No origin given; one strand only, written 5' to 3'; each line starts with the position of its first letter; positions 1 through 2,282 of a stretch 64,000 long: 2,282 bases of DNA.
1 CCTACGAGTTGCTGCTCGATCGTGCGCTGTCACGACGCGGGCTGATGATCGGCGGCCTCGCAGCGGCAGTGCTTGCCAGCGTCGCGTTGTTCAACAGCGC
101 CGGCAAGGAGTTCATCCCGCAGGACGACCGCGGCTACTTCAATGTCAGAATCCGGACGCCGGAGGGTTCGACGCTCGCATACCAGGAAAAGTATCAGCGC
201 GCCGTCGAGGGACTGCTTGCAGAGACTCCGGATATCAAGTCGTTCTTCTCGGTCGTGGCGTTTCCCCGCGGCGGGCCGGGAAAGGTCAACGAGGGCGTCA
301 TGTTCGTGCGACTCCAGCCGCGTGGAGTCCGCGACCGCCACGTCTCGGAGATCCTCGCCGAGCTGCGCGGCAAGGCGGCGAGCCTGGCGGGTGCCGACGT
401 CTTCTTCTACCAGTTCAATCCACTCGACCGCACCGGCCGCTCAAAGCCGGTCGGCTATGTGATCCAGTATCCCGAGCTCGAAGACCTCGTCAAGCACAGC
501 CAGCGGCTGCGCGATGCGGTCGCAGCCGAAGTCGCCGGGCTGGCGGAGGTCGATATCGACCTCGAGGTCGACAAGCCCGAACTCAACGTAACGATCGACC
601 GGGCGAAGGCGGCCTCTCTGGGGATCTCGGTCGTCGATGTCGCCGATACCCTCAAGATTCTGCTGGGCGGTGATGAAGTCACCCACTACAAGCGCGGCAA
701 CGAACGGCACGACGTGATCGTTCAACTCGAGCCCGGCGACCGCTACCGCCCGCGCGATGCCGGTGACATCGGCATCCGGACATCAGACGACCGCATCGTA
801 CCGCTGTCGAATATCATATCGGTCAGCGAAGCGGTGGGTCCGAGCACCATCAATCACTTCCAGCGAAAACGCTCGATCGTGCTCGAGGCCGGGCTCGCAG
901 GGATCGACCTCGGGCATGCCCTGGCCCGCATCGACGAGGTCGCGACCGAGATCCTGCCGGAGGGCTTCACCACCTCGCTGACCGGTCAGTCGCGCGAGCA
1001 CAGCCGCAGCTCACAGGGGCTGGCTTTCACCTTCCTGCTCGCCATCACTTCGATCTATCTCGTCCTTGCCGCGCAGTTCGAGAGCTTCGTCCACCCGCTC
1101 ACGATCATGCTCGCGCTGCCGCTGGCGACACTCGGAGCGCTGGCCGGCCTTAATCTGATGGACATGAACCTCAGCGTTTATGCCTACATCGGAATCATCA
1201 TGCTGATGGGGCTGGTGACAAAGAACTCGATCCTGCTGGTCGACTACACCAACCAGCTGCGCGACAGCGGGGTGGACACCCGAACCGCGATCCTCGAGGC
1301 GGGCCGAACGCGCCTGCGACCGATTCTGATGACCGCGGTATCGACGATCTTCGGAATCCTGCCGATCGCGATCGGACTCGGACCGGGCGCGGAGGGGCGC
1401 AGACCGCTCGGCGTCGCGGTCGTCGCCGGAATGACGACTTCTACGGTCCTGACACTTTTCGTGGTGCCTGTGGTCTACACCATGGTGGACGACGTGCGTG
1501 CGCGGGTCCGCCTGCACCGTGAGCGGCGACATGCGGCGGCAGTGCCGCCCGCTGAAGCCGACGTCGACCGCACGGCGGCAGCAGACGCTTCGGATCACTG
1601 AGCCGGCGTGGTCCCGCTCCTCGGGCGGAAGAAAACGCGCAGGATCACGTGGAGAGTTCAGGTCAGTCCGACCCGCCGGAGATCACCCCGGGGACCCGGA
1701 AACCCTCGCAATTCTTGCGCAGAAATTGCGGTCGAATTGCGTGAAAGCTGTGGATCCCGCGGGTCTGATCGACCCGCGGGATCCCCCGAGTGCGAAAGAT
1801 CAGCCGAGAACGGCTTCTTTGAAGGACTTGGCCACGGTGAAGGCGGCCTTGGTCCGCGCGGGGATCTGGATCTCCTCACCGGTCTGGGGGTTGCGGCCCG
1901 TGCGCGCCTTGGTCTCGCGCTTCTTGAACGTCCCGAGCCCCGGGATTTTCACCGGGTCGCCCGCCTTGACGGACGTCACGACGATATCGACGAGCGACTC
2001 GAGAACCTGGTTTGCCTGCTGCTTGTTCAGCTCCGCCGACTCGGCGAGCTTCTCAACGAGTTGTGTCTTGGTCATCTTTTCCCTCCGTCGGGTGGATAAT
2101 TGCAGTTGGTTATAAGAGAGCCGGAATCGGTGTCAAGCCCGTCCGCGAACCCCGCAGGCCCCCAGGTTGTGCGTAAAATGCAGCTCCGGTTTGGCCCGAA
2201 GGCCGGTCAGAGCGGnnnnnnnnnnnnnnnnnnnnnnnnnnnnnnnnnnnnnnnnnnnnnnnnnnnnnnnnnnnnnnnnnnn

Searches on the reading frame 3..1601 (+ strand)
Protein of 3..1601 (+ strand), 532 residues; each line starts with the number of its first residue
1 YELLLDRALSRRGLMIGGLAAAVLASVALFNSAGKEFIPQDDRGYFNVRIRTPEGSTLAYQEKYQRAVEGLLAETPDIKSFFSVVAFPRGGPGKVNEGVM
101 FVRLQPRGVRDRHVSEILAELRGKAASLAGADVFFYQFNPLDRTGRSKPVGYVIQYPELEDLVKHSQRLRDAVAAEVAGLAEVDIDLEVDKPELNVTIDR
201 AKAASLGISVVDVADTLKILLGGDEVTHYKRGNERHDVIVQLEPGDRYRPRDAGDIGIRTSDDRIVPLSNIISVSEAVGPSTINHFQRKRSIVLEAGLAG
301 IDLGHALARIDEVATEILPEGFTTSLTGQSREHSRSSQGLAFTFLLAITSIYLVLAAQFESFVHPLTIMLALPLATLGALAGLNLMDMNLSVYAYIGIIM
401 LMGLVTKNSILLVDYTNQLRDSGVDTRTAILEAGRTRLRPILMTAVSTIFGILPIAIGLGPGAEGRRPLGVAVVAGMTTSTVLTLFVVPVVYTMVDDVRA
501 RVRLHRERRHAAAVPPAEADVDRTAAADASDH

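Call 16: search_protein_families(library=pfam, proteins=[window:3-1601:+])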
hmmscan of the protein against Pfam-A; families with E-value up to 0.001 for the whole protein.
window:3-1601:+ (532 aa): 1 family
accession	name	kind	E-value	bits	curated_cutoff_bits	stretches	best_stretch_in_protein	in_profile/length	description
PF00873.25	ACR_tran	-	1.8e-124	417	28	1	1-495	516-1020/1021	AcrB/AcrD/AcrF family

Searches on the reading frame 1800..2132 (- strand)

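Call 16: search_protein_families(library=pfam, proteins=[window:1800-2132:-])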
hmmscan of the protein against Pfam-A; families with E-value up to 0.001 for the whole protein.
window:1800-2132:- (110 aa): 2 families
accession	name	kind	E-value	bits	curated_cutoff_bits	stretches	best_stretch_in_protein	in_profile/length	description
PF00216.26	Bac_DNA_binding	-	4.1e-31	107.5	22.4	1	20-108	1-89/90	Bacterial DNA-binding protein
PF18291.6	HU-HIG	-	6.1e-06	26.7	26.2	1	13-72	25-84/125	HU domain fused to wHTH, Ig, or Glycine-rich motif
